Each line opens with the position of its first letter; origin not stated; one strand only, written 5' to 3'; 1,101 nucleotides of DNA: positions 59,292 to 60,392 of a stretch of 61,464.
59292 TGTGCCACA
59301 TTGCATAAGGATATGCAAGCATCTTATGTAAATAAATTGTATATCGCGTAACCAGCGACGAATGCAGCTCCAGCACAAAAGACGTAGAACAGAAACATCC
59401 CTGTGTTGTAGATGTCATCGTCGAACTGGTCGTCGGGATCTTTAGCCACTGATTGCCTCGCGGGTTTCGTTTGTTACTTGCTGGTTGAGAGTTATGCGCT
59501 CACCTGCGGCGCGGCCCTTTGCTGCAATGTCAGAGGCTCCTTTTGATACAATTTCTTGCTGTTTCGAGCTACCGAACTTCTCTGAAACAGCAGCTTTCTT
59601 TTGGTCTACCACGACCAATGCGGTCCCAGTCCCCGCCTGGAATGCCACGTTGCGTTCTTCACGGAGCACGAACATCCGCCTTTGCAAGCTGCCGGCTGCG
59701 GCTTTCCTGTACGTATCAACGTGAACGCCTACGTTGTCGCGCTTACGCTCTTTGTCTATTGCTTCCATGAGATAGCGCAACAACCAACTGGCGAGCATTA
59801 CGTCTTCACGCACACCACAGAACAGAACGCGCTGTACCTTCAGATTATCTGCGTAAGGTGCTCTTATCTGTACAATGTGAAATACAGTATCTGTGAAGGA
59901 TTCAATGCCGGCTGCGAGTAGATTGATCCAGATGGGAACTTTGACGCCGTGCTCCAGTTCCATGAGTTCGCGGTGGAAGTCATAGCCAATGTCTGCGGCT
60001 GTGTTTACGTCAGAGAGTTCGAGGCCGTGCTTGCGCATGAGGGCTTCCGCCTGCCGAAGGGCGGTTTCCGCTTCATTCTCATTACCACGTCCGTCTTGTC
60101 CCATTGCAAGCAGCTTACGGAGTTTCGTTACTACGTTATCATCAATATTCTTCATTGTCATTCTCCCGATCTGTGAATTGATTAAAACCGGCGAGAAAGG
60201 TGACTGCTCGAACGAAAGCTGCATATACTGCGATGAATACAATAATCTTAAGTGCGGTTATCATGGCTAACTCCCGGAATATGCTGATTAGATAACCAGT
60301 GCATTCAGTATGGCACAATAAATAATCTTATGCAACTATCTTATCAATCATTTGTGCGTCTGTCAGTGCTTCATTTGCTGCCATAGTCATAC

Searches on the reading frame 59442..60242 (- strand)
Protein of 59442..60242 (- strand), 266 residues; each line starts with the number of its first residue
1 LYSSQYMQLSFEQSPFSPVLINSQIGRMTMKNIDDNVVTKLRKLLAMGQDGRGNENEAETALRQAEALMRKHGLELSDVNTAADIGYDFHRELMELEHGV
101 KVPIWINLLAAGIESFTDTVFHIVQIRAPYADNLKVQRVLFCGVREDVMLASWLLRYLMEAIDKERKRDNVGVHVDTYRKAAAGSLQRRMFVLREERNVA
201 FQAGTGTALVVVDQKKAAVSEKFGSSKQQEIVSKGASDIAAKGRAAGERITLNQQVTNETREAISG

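Call 40: search_protein_families(library=pfam, proteins=[window:59442-60242:-], max_evalue=0.001)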
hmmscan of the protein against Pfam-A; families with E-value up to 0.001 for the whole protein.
window:59442-60242:- (266 aa): 2 families
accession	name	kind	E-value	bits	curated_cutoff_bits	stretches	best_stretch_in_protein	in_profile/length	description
PF10979.13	DUF2786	-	5.2e-12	46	23.9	1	37-75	2-39/40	Protein of unknown function (DUF2786)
PF23771.1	DUF7168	-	5.6e-07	29.7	25.5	1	100-190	18-95/140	Domain of unknown function (DUF7168)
